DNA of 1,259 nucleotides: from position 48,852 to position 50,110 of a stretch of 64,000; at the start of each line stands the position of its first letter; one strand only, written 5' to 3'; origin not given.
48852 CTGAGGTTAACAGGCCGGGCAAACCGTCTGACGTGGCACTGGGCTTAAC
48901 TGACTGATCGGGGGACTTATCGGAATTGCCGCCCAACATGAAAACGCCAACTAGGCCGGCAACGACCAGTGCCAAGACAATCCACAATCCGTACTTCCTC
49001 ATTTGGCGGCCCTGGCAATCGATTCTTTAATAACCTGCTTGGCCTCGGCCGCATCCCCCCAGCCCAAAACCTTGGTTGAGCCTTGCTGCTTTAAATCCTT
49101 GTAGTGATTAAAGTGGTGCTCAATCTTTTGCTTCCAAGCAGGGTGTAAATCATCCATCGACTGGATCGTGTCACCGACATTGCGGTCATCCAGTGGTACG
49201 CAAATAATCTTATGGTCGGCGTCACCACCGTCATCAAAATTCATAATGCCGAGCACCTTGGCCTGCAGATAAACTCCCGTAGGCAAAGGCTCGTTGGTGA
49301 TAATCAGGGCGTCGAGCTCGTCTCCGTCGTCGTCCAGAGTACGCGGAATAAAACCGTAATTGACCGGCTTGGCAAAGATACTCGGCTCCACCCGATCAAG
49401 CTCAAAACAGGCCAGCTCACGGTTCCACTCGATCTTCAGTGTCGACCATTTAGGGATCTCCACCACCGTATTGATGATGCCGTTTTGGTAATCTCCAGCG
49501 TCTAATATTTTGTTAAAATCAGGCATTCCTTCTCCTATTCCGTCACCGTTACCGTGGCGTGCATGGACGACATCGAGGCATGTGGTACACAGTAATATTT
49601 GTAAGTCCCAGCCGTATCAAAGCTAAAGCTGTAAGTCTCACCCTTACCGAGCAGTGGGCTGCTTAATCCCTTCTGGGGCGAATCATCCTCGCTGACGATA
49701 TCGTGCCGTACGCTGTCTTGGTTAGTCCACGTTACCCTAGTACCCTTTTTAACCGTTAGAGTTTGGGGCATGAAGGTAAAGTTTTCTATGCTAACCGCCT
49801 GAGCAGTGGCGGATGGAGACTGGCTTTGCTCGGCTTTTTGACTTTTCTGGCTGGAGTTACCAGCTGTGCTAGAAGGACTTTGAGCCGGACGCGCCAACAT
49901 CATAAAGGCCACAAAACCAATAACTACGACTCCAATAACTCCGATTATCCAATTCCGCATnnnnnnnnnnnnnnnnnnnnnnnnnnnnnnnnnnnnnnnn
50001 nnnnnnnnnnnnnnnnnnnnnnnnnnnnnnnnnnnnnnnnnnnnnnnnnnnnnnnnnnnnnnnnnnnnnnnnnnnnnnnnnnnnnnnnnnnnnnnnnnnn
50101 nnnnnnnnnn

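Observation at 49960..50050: Perfect (AGTCGAA)x5 heptad tandem repeat between the -10 region and the RBS of a cupredoxin gene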

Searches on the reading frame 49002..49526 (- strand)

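Call 9: search_protein_families(library=pfam, proteins=[window:49002-49526:-])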
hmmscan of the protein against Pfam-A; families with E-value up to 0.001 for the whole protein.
window:49002-49526:- (175 aa): 1 family
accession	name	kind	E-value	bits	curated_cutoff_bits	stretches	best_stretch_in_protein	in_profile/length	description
PF00719.24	Pyrophosphatase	-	1.2e-47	162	23.5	1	21-172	2-151/153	Inorganic pyrophosphatase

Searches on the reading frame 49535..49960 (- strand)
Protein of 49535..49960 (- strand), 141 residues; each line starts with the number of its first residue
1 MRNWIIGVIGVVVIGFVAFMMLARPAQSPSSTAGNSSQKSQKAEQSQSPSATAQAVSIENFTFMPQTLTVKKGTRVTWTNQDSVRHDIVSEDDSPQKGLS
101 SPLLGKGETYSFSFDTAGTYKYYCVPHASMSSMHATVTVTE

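Call 8: find_encoding_contigs(protein=window:49535-49960:-, flank=3000, max_places=10)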
Protein window:49535-49960:- (141 aa): 4 contigs read that carry it; 3 places shown.
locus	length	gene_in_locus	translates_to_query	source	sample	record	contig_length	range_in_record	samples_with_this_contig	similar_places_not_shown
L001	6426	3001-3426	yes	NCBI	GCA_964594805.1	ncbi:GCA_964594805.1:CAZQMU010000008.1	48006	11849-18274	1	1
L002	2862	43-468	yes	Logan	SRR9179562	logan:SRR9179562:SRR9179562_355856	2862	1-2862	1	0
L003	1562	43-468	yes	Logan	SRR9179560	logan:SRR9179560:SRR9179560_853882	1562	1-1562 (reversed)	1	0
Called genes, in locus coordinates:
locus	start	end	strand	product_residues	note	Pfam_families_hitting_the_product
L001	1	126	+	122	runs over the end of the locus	PF00072:Response_reg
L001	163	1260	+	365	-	PF00348:polyprenyl_synt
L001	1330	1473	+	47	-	PF18919:DUF5670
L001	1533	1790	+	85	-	PF00462:Glutaredoxin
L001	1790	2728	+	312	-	PF01266:DAO (faint), PF01494:FAD_binding_3 (faint), PF03486:HI0933_like (faint), PF07992:Pyr_redox_2, PF12831:FAD_oxidored (faint), PF13450:NAD_binding_8 (weak), PF13738:Pyr_redox_3, PF00070:Pyr_redox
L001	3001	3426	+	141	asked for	PF13473:Cupredoxin_1, PF00127:Copper-bind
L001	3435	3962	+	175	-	PF00719:Pyrophosphatase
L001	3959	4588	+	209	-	-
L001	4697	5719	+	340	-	PF00044:Gp_dh_N, PF02800:Gp_dh_C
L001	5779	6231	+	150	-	PF02502:LacAB_rpiB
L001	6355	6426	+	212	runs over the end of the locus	PF00834:Ribul_P_3_epim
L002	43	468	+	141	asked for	PF13473:Cupredoxin_1, PF00127:Copper-bind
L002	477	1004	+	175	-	PF00719:Pyrophosphatase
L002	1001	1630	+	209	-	-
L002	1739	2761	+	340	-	PF00044:Gp_dh_N, PF02800:Gp_dh_C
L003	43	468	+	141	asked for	PF13473:Cupredoxin_1, PF00127:Copper-bind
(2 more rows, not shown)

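Call 9: search_protein_families(library=pfam, proteins=[window:49538-49960:-])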
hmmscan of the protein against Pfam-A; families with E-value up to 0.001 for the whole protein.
window:49538-49960:- (141 aa): 2 families
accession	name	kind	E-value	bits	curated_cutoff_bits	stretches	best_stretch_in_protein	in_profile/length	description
PF00127.26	Copper-bind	-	4.7e-17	62.7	21.2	1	55-139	6-98/99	Copper binding proteins, plastocyanin/azurin family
PF13473.12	Cupredoxin_1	-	8.8e-09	35.8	27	1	46-139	15-104/104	Cupredoxin-like domain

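Call 15: find_homologous_proteins(query=window:49538-49960:-)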
Query window:49538-49960:- (141 aa): 215 proteins with E <= 0.001 among 262 candidates; the best 120 are listed.
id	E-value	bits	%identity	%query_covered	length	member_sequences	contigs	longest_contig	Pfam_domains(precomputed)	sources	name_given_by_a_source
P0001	1.7e-86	305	100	100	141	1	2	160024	PF00127.27,PF13473.13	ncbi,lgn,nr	ncbi:MAG TPA: plastocyanin/azurin family copper-binding protein [Candidatus Saccharimonadales bacter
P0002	8.3e-60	218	68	100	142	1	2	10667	PF00127.27,PF13473.13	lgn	-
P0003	6.9e-34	135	55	88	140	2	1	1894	PF00127.27,PF13473.13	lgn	-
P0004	3.5e-30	123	50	96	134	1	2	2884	PF00127.27,PF13473.13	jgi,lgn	jgi:amicyanin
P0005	2.0e-28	117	54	63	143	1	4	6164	PF00127.27,PF13473.13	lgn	-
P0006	8.8e-28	115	48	52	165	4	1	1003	PF00127.27,PF13473.13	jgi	jgi:plastocyanin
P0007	1.1e-27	114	44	99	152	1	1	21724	PF00127.27,PF13473.13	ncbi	-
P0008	8.1e-26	108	43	96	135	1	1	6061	PF00127.27,PF13473.13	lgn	-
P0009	1.0e-25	108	43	97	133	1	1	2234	PF00127.27,PF13473.13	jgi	jgi:amicyanin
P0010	2.1e-25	107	57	66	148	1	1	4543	PF00127.27,PF13473.13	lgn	-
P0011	3.1e-25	107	48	76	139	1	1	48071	PF00127.27,PF13473.13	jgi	jgi:amicyanin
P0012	6.4e-25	106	48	89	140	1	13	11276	PF00127.27,PF13473.13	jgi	jgi:plastocyanin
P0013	7.5e-25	105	56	75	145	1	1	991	PF00127.27,PF13473.13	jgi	jgi:plastocyanin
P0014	9.4e-25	105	51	76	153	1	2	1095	PF00127.27,PF13473.13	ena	-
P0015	1.2e-24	105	46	77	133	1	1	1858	PF00127.27,PF13473.13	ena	-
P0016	2.4e-24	104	41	87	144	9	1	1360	PF00127.27,PF13473.13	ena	-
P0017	3.1e-24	103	58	56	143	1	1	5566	PF00127.27,PF13473.13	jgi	-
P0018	4.2e-24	103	45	82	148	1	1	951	PF00127.27,PF13473.13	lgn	-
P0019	2.0e-23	101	49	75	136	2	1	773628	PF00127.27,PF13473.13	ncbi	-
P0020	4.1e-23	100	52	72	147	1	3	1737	PF00127.27,PF13473.13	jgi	jgi:plastocyanin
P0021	5.0e-23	99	52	62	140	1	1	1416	PF00127.27,PF13473.13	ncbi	-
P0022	5.7e-23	99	44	97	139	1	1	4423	PF00127.27,PF13473.13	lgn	-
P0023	7.1e-23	99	42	99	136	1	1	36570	PF00127.27,PF13473.13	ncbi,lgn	-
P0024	7.4e-23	99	45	98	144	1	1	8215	PF00127.27,PF13473.13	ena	-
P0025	7.9e-23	99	51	65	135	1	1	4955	PF00127.27,PF13473.13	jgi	jgi:plastocyanin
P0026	8.0e-23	99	49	68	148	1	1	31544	PF00127.27,PF13473.13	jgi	jgi:amicyanin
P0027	8.2e-23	99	55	62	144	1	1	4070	PF00127.27,PF13473.13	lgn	-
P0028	8.7e-23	99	55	61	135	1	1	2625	PF00127.27,PF13473.13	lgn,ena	-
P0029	1.2e-22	98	40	97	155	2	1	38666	PF00127.27,PF13473.13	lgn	-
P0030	1.3e-22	98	49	78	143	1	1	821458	PF00127.27,PF13473.13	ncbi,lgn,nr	ncbi:MAG: blue (type 1) copper domain protein [Candidatus Saccharibacteria bacterium]|nr:blue (type 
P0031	1.3e-22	98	41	100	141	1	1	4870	PF00127.27,PF13473.13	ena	-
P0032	2.6e-22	97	43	97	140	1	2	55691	PF00127.27,PF13473.13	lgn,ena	-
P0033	3.6e-22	97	57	61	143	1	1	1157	PF00127.27,PF13473.13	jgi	jgi:plastocyanin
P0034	4.4e-22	96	42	87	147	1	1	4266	PF00127.27,PF13473.13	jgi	jgi:plastocyanin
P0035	4.9e-22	96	42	99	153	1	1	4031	PF00127.27,PF13473.13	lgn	-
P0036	4.9e-22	96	47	70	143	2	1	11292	PF00127.27,PF13473.13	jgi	jgi:amicyanin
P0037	5.1e-22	96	54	74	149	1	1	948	PF00127.27,PF13473.13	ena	-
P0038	6.4e-22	96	52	62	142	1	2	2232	PF00127.27,PF13473.13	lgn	-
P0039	7.5e-22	96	51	63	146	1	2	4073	PF00127.27,PF13473.13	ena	-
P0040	8.0e-22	96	41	99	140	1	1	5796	PF00127.27,PF13473.13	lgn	-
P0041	1.0e-21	95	40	90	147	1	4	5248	PF00127.27,PF13473.13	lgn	-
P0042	1.2e-21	95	42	89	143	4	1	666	PF00127.27,PF13473.13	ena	-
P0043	1.6e-21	95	42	89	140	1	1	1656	PF00127.27,PF13473.13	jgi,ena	-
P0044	2.3e-21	94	40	100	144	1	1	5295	PF00127.27,PF13473.13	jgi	-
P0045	4.3e-21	93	56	62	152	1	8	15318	PF00127.27,PF13473.13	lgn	-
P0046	4.7e-21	93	44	70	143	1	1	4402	PF00127.27,PF13473.13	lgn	-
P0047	4.9e-21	93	41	100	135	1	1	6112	PF00127.27,PF13473.13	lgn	-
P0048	5.8e-21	93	42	95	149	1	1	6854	PF00127.27,PF13473.13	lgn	-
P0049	8.4e-21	92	42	100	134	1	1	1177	PF00127.27,PF13473.13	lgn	-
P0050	1.3e-20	92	48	70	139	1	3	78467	PF00127.27,PF13473.13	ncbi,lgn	-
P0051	1.4e-20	92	52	62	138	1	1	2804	PF00127.27,PF13473.13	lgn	-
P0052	1.4e-20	92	52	62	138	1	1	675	PF00127.27,PF13473.13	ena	-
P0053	2.1e-20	91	51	61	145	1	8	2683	PF00127.27,PF13473.13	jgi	jgi:plastocyanin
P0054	2.3e-20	91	51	61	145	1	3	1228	PF00127.27,PF13473.13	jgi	jgi:plastocyanin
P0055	2.8e-20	91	39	100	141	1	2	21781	PF00127.27,PF13473.13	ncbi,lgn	-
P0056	2.9e-20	91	51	61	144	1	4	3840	PF00127.27,PF13473.13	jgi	jgi:plastocyanin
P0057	3.0e-20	90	50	75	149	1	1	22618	PF00127.27,PF13473.13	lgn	-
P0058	3.4e-20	90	40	100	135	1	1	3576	PF00127.27,PF13473.13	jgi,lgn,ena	-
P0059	4.0e-20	90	49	60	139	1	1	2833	PF00127.27,PF13473.13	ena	-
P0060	4.2e-20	90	41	100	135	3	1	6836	PF00127.27,PF13473.13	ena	-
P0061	5.5e-20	90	49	60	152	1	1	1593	PF00127.27,PF13473.13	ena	-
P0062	5.7e-20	90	43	97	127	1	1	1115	PF00127.27,PF13473.13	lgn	-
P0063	6.1e-20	89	47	80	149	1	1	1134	PF00127.27,PF13473.13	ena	-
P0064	6.6e-20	89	44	70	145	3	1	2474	PF00127.27,PF13473.13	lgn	-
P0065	7.1e-20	89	52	66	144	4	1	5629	PF00127.27,PF13473.13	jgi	jgi:plastocyanin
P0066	7.7e-20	89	47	82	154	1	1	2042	PF00127.27,PF13473.13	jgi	jgi:plastocyanin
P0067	8.8e-20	89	47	72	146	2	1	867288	PF00127.27,PF13473.13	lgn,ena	-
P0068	1.1e-19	89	43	79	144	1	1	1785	PF00127.27,PF13473.13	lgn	-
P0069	1.9e-19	88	51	61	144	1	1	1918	PF00127.27,PF13473.13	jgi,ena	-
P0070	1.9e-19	88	44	85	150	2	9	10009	PF00127.27,PF13473.13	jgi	jgi:amicyanin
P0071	2.0e-19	88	49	83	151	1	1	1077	PF00127.27,PF13473.13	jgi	jgi:plastocyanin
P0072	2.3e-19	88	47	72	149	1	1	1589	PF00127.27,PF13473.13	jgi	jgi:plastocyanin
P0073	2.3e-19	88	51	62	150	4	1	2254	PF00127.27,PF13473.13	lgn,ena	-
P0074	2.5e-19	88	41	99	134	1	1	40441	PF00127.27,PF13473.13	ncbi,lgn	-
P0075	2.8e-19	87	40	100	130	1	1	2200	PF00127.27,PF13473.13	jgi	jgi:plastocyanin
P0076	3.0e-19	87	47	100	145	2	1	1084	PF00127.27,PF13473.13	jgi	-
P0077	3.5e-19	87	57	66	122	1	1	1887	PF00127.27,PF13473.13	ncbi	ncbi:MAG TPA: cupredoxin family copper-binding protein, partial [Chroococcales cyanobacterium]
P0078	4.4e-19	87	51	61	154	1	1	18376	PF00127.27,PF13473.13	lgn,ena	-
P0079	5.4e-19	86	49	61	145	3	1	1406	PF00127.27,PF13473.13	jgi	jgi:plastocyanin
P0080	5.7e-19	86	49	62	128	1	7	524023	PF00127.27,PF13473.13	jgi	jgi:plastocyanin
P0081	5.8e-19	86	53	63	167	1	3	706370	PF00127.27,PF13473.13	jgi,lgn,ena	-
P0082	5.8e-19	86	42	85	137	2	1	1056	PF00127.27,PF13473.13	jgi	-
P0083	6.1e-19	86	38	95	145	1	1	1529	PF00127.27,PF13473.13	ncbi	-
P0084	6.2e-19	86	44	81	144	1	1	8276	PF00127.27,PF13473.13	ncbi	ncbi:MAG: plastocyanin/azurin family copper-binding protein [Candidatus Saccharimonadales bacterium]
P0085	6.5e-19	86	47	66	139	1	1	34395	PF00127.27,PF13473.13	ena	-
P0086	6.5e-19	86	51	66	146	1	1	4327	PF00127.27,PF13473.13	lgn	-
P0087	1.3e-18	85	47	77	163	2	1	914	PF00127.27,PF13473.13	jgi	jgi:plastocyanin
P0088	2.3e-18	84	41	96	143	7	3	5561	PF00127.27,PF13473.13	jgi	-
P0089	2.4e-18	84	49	65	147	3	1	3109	PF00127.27,PF13473.13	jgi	jgi:plastocyanin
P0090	2.5e-18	84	47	78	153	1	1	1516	PF00127.27,PF13473.13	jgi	jgi:plastocyanin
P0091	3.9e-18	84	40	80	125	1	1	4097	PF00127.27,PF13473.13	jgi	-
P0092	4.7e-18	83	42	80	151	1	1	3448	PF00127.27,PF13473.13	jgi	jgi:amicyanin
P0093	5.3e-18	83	51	66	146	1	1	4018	PF00127.27,PF13473.13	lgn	-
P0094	8.5e-18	83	52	62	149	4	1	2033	PF00127.27,PF13473.13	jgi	jgi:plastocyanin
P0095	1.1e-17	82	54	57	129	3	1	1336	PF00127.27,PF13473.13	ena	-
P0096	1.2e-17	82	57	55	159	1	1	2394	PF00127.27,PF13473.13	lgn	-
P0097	1.4e-17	82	38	100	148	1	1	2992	PF00127.27,PF13473.13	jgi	-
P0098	1.8e-17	82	54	67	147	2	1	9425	PF00127.27,PF13473.13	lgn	-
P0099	2.8e-17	81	37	99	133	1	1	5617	PF00127.27,PF13473.13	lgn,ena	-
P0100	2.9e-17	81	53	59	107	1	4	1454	PF00127.27,PF13473.13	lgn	-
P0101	5.8e-17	80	43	79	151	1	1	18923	PF00127.27,PF13473.13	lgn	-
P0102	6.2e-17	80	45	79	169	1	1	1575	PF00127.27,PF13473.13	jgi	jgi:plastocyanin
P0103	7.1e-17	80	35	91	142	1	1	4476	PF00127.27,PF13473.13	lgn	-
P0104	8.0e-17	79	51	68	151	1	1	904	PF00127.27,PF13473.13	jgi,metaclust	metaclust:\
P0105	9.9e-17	79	44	71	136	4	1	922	PF00127.27,PF13473.13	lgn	-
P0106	1.4e-16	79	47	72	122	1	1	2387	PF00127.27,PF13473.13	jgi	jgi:plastocyanin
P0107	2.0e-16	78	47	68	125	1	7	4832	PF00127.27,PF13473.13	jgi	jgi:plastocyanin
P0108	2.0e-16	78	49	61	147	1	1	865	PF00127.27,PF13473.13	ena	-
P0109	2.2e-16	78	55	55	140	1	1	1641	PF00127.27,PF13473.13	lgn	-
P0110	3.0e-16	78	43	72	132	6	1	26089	PF00127.27,PF13473.13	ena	-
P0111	3.1e-16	78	48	62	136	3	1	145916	PF00127.27,PF13473.13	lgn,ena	-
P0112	3.2e-16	77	47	70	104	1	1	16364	PF00127.27,PF13473.13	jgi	jgi:plastocyanin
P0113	3.3e-16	77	51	62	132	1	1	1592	PF00127.27,PF13473.13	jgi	jgi:plastocyanin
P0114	3.9e-16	77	48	62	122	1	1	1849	PF00127.27,PF13473.13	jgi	jgi:amicyanin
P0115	4.1e-16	77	48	62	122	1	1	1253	PF00127.27,PF13473.13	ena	-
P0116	5.4e-16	77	48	62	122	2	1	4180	PF00127.27,PF13473.13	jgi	jgi:amicyanin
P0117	8.6e-16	76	52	55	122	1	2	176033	PF00127.27,PF13473.13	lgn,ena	-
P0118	8.7e-16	76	51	56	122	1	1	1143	PF00127.27,PF13473.13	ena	-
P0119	1.1e-15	76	37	91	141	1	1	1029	PF00127.27,PF13473.13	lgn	-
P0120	1.3e-15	75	53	55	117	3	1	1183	PF00127.27,PF13473.13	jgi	jgi:plastocyanin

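Call 16: find_encoding_contigs(protein=P0002, flank=3000, max_places=6)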
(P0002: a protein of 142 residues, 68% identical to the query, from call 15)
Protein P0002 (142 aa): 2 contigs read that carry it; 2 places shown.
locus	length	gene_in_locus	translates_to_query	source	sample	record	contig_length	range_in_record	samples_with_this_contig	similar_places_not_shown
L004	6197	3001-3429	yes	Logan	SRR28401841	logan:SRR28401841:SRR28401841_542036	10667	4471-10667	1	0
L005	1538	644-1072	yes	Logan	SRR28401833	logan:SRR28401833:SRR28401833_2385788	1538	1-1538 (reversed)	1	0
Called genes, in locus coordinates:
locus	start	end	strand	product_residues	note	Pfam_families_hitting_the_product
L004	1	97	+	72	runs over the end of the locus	-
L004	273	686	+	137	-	PF14325:DUF4383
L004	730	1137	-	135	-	-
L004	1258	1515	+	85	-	PF00462:Glutaredoxin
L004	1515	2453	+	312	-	PF01266:DAO (faint), PF01494:FAD_binding_3 (faint), PF01946:Thi4 (faint), PF03486:HI0933_like (faint), PF07992:Pyr_redox_2, PF12831:FAD_oxidored (faint), PF13738:Pyr_redox_3, PF00070:Pyr_redox, +2 more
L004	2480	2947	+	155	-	PF12802:MarR_2, PF01047:MarR, PF13463:HTH_27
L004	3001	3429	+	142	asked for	PF13473:Cupredoxin_1, PF00127:Copper-bind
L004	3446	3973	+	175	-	PF00719:Pyrophosphatase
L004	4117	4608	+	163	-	-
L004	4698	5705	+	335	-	PF00044:Gp_dh_N, PF02800:Gp_dh_C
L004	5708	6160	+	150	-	PF02502:LacAB_rpiB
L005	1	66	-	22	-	?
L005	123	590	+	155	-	PF12802:MarR_2, PF01047:MarR, PF13463:HTH_27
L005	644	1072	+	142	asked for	PF13473:Cupredoxin_1, PF00127:Copper-bind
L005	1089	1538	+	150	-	?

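Call 17: find_encoding_contigs(protein=P0007, flank=3000, max_places=4)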
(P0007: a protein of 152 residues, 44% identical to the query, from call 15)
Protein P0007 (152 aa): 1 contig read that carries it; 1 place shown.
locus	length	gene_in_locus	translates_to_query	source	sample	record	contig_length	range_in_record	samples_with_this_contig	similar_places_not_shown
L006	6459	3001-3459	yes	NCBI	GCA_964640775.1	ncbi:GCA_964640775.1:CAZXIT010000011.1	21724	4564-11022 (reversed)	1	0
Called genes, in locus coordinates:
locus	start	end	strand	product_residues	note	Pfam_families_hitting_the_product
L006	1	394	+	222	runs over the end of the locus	-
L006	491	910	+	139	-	PF08570:DUF1761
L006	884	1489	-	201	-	-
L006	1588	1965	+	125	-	-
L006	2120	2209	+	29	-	-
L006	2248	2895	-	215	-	-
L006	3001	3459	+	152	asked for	PF13473:Cupredoxin_1, PF00127:Copper-bind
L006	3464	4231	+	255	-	PF01794:Ferric_reduct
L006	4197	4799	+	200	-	-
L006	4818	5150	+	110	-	-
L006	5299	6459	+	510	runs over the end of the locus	-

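Call 27: find_encoding_contigs(protein=P0003, flank=2500, max_places=3)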
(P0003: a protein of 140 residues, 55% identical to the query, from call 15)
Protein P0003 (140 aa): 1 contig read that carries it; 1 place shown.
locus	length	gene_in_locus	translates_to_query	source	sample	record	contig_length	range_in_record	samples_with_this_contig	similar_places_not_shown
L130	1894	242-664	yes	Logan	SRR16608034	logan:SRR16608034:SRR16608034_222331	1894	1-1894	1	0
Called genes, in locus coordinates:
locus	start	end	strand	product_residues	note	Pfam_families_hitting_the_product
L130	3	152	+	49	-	?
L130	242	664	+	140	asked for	PF13473:Cupredoxin_1, PF00127:Copper-bind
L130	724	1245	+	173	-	PF00719:Pyrophosphatase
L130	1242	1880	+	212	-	-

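Call 28: find_encoding_contigs(protein=P0004, flank=2500, max_places=3)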
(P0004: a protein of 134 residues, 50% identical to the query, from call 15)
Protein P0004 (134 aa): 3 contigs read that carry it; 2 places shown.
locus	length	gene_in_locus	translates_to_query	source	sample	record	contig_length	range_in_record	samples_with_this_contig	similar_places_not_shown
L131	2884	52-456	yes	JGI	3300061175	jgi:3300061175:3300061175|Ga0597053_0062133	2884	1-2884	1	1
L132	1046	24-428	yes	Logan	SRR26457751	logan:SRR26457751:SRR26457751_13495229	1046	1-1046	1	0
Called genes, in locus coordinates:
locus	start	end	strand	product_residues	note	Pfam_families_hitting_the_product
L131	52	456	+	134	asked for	PF13473:Cupredoxin_1, PF00127:Copper-bind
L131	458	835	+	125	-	-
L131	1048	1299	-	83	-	PF04226:Transgly_assoc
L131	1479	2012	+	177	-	PF00719:Pyrophosphatase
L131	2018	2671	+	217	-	PF03848:TehB (weak), PF13489:Methyltransf_23, PF05175:MTS (weak), PF13847:Methyltransf_31, PF08241:Methyltransf_11, PF08242:Methyltransf_12, PF13649:Methyltransf_25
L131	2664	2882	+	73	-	?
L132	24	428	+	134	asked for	PF13473:Cupredoxin_1, PF00127:Copper-bind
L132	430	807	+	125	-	-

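Call 29: find_encoding_contigs(protein=P0005, flank=2500, max_places=4)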
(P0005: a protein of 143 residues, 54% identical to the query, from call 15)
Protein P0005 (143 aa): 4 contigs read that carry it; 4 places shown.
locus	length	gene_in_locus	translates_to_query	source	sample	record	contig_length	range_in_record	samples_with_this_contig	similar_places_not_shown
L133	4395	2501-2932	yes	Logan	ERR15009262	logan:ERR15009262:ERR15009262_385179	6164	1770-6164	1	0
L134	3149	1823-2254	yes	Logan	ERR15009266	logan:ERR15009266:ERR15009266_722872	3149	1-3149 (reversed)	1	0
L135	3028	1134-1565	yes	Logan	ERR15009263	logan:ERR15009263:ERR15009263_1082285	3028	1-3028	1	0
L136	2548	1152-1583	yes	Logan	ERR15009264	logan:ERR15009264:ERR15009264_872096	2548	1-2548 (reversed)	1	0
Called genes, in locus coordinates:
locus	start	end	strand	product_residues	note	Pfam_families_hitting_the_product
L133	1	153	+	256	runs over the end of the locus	-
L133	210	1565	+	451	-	PF07690:MFS_1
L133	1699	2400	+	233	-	-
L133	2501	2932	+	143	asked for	PF13473:Cupredoxin_1, PF00127:Copper-bind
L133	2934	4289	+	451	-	PF01794:Ferric_reduct, PF08022:FAD_binding_8 (weak), PF00175:NAD_binding_1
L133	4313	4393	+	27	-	?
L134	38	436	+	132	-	PF00173:Cyt-b5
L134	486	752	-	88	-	PF13376:OmdA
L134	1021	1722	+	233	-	-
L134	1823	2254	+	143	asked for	PF13473:Cupredoxin_1, PF00127:Copper-bind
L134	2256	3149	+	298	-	?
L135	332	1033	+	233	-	-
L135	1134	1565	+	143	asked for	PF13473:Cupredoxin_1, PF00127:Copper-bind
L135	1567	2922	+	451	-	PF01794:Ferric_reduct, PF08022:FAD_binding_8 (weak), PF00175:NAD_binding_1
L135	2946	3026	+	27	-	?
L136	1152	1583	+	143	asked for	PF13473:Cupredoxin_1, PF00127:Copper-bind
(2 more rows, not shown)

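Call 31: list_cluster_members(proteins=[P0001])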
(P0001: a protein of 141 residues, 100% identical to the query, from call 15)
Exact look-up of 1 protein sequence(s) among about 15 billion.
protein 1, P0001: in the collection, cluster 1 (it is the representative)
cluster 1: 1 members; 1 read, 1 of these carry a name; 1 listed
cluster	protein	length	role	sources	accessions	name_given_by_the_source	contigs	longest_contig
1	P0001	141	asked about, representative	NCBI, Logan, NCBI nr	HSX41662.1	MAG TPA: plastocyanin/azurin family copper-binding protein [Candidatus Saccharimonadales ... | plastocyanin/azurin family copper-binding protein [Candidatus Saccharimonadales bacterium]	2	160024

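Call 49: find_related_loci(query=A1, collection=metagenome_contigs, flank=2500)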
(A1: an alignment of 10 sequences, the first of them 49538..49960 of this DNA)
Query A1 (141 aa) in metagenome_contigs; peptide patterns used: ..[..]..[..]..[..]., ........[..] (x = any residue, [..] = any of these).
600 stretches matched a pattern (row limit reached: there are more); 514 encode a relative of the query (tblastn E <= 1e-3); the best 80 are kept; 80 distinct loci.
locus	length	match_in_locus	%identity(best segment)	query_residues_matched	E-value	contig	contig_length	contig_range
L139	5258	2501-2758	52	50-141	1e-26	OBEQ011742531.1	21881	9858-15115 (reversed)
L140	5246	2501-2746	53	55-139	3e-26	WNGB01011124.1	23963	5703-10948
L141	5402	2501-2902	40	6-141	2e-25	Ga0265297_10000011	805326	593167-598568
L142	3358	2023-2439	41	5-141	2e-25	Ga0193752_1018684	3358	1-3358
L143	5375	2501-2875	40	11-130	2e-25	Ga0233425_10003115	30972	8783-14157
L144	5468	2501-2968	34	1-131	3e-25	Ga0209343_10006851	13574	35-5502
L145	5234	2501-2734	48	56-139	7e-24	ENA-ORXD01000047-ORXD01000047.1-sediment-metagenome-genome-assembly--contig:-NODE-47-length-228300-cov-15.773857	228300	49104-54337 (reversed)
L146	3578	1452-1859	37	1-131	3e-23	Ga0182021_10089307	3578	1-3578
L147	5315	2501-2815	40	19-130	4e-23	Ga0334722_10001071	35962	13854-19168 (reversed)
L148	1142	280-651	42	7-140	2e-22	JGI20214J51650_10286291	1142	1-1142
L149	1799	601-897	43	37-141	4e-22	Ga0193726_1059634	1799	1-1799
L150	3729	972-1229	52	55-140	9e-22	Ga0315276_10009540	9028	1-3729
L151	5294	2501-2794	48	42-140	1e-21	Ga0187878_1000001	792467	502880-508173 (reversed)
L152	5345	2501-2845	39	20-141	2e-21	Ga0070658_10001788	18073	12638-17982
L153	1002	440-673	48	51-132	1e-21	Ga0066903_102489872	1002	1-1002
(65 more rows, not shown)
